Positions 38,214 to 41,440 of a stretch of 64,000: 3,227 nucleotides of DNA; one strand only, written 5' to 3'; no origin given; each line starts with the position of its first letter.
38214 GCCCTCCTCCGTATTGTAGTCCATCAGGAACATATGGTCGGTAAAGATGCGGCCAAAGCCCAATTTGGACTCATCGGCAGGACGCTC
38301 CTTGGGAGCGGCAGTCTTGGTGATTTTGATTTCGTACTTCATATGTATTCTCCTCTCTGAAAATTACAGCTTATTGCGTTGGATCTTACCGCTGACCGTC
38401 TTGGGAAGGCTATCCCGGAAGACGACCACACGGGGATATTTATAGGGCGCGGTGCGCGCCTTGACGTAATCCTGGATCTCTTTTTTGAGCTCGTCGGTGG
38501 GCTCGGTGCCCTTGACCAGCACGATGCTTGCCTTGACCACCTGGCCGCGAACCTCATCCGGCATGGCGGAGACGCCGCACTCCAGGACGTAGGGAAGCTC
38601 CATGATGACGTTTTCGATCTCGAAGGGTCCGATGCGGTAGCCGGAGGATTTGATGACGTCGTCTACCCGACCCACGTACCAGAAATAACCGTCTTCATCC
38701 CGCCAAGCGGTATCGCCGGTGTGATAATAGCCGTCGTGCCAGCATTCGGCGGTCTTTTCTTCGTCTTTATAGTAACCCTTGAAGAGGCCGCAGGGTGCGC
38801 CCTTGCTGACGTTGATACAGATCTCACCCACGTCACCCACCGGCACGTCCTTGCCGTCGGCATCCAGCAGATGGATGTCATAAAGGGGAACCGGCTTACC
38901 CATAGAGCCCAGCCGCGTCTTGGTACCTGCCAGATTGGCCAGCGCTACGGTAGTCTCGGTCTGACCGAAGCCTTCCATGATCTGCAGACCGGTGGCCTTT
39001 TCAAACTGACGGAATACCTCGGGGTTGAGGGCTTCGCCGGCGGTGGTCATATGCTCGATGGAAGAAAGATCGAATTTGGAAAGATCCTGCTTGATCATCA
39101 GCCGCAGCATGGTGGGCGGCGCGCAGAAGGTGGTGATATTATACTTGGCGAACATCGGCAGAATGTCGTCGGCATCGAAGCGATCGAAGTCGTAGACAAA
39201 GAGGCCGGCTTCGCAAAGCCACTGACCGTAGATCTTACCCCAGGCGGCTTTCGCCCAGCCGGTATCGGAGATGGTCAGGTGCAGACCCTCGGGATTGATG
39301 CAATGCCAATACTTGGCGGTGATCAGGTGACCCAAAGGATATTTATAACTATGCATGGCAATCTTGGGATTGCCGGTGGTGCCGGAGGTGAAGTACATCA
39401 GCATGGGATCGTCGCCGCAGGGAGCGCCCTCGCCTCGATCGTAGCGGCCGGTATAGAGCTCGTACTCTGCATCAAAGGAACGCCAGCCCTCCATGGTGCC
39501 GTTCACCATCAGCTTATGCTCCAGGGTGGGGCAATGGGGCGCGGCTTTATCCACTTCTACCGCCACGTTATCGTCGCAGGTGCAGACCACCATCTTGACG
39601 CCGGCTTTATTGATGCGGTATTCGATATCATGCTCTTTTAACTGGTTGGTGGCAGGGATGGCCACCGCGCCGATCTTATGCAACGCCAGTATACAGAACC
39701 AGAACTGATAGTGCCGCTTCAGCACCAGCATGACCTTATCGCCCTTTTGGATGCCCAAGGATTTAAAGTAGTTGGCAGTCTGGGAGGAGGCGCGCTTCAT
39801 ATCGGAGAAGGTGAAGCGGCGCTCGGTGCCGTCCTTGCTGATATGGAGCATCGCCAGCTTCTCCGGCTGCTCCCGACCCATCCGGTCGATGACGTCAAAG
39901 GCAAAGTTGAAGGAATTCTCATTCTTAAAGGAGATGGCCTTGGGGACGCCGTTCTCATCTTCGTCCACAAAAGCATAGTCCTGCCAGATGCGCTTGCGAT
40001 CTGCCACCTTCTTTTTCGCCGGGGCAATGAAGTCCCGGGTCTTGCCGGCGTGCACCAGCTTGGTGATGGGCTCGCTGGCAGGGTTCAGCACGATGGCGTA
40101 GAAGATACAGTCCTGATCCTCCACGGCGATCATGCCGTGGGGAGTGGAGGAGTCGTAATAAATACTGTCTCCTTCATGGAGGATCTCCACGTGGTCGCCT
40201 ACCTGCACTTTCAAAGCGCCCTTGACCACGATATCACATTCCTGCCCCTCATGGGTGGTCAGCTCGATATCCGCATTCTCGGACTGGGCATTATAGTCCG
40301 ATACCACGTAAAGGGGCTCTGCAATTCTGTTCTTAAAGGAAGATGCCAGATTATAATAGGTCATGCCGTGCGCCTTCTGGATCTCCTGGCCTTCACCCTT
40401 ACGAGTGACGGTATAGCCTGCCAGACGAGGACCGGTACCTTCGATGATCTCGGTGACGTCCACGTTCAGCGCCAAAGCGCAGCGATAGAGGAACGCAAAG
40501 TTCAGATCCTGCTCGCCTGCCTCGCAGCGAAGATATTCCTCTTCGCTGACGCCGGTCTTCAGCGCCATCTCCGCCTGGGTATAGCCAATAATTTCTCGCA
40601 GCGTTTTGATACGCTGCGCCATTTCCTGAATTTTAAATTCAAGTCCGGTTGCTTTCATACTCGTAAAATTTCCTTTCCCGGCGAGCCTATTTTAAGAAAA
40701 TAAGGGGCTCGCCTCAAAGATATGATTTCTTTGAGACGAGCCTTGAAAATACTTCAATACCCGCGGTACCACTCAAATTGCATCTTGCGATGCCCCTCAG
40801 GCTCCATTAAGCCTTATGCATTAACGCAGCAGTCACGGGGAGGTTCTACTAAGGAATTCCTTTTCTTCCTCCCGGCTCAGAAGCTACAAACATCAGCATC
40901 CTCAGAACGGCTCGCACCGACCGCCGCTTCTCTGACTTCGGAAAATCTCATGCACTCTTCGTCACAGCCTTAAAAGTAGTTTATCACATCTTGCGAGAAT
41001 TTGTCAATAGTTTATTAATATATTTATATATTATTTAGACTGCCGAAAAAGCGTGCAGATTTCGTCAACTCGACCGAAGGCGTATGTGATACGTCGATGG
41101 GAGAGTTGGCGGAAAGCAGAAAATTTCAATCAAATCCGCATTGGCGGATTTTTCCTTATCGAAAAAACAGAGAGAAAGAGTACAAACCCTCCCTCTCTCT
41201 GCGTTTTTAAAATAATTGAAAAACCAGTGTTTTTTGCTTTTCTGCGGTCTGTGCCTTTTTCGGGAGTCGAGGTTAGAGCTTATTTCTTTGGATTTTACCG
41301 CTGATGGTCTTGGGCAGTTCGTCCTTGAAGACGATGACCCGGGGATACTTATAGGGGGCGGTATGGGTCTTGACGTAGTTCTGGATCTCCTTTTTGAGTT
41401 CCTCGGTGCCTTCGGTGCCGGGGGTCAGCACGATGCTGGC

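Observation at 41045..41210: Repeated ~160-nt structured intergenic element with compensatory base changes (copy B; other copies at 33811 and 490)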

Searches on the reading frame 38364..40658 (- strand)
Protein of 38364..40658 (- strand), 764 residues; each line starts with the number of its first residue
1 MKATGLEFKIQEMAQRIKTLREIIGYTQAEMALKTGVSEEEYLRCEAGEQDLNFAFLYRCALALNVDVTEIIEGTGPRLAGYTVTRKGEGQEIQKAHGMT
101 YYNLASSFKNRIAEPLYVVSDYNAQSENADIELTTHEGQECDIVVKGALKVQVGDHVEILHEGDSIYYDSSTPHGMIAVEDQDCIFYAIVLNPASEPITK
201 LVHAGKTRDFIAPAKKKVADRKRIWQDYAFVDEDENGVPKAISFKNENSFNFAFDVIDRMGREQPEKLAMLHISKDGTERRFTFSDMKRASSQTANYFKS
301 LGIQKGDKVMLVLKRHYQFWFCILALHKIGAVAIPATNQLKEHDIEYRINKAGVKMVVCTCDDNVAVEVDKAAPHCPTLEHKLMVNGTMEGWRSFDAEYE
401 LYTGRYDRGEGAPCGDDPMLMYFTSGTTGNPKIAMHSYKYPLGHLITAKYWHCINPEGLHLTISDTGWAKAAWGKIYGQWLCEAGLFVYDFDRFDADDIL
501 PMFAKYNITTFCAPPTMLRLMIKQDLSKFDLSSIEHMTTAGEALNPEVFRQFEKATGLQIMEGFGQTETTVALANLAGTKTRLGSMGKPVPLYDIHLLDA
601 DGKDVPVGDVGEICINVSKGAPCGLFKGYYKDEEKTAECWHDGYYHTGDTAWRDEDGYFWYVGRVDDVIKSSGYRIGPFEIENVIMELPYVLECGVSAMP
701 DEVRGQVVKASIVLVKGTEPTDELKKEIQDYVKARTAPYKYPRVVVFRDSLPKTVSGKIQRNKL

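Call 66: search_protein_families(library=pfam, proteins=[window:38364-40658:-], max_evalue=0.00001)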
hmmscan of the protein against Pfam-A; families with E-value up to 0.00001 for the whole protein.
window:38364-40658:- (764 aa): 5 families
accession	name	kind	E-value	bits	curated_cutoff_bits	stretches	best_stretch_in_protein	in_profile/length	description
PF00501.34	AMP-binding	-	4.3e-67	227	29.9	1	261-630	5-384/384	AMP-binding enzyme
PF13193.12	AMP-binding_C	-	1.4e-20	74.4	24.5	1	680-758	1-76/76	AMP-binding enzyme C-terminal domain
PF07883.17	Cupin_2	-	7.5e-13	48.4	27.2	1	130-189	10-69/70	Cupin domain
PF01381.28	HTH_3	-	6e-07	29.8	23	1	17-71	1-55/55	Helix-turn-helix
PF12844.13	HTH_19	-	2.9e-06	27.5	30.2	1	15-76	2-63/64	Helix-turn-helix domain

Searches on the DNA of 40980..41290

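Call 9: search_rna_families(source=window, start=40980, end=41290, threshold=evalue, max_evalue=10, show_alignments=3)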
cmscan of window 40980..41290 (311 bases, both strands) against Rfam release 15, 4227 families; matches with E-value up to 10: 17.
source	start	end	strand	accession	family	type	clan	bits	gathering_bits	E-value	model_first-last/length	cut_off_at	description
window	41160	41208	-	RF04288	mir-9201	Gene; miRNA;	CL00147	24.6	95.5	0.0057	1-81/81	no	mir-9201 microRNA precursor family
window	41158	41245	-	RF00558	L20_leader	Cis-reg; leader;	-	23.1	58.7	0.019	1-127/127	no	Ribosomal protein L20 leader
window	41129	41213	-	RF02705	B_rapa_snoR775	Gene; snRNA; snoRNA; HACA-box;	-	20.1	64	1.4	1-127/127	no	Brassica rapa small nucleolar RNA 775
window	41156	41236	-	RF00238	ctRNA_pND324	Gene; antisense;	-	19.9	45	1.5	1-86/86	no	ctRNA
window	41154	41216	-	RF00979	mir-553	Gene; miRNA;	-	19.6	82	0.3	1-62/62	no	mir-553 microRNA precursor family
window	41147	41226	-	RF03831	mir-627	Gene; miRNA;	-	18.9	86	0.14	1-87/87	no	mir-627 microRNA precursor family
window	41152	41216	-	RF02621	BSnc120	Gene; sRNA;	-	17.5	114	0.26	1-88/88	no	Brucella sRNA 120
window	41118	41158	-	RF01706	Gut-1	Gene; sRNA;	-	17.1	50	0.71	1-77/77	no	Gut-1 RNA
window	40980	41165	-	RF02574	Ricks_sRNA10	Gene; sRNA;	-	16.8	97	0.18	1-263/352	3'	Rickettsia sRNA 10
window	41064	41154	+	RF02144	rsmX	Gene;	CL00106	15.6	56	0.95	1-114/114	no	rsmX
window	41101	41157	+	RF00513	Trp_leader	Cis-reg; leader;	-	14.5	41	2.6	1-100/100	no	Tryptophan operon leader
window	41154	41220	-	RF04079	MIR161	Gene; miRNA;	-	14.2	90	3.4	1-136/136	no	MIR161 microRNA precursor family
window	41133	41250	-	RF00433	Hsp90_CRE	Cis-reg; thermoregulator;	-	13.1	50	9.7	1-152/152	no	Hsp90 cis-regulatory element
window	41150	41223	-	RF03533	SQ1002_RNA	Gene; sRNA;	-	13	128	1.7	35-121/237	no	Clostridioides difficile sRNA SQ1002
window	41064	41217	+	RF01450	S_pombe_snR96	Gene; snRNA; snoRNA; HACA-box;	-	12.5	100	2.5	1-211/211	no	small nucleolar RNA snR96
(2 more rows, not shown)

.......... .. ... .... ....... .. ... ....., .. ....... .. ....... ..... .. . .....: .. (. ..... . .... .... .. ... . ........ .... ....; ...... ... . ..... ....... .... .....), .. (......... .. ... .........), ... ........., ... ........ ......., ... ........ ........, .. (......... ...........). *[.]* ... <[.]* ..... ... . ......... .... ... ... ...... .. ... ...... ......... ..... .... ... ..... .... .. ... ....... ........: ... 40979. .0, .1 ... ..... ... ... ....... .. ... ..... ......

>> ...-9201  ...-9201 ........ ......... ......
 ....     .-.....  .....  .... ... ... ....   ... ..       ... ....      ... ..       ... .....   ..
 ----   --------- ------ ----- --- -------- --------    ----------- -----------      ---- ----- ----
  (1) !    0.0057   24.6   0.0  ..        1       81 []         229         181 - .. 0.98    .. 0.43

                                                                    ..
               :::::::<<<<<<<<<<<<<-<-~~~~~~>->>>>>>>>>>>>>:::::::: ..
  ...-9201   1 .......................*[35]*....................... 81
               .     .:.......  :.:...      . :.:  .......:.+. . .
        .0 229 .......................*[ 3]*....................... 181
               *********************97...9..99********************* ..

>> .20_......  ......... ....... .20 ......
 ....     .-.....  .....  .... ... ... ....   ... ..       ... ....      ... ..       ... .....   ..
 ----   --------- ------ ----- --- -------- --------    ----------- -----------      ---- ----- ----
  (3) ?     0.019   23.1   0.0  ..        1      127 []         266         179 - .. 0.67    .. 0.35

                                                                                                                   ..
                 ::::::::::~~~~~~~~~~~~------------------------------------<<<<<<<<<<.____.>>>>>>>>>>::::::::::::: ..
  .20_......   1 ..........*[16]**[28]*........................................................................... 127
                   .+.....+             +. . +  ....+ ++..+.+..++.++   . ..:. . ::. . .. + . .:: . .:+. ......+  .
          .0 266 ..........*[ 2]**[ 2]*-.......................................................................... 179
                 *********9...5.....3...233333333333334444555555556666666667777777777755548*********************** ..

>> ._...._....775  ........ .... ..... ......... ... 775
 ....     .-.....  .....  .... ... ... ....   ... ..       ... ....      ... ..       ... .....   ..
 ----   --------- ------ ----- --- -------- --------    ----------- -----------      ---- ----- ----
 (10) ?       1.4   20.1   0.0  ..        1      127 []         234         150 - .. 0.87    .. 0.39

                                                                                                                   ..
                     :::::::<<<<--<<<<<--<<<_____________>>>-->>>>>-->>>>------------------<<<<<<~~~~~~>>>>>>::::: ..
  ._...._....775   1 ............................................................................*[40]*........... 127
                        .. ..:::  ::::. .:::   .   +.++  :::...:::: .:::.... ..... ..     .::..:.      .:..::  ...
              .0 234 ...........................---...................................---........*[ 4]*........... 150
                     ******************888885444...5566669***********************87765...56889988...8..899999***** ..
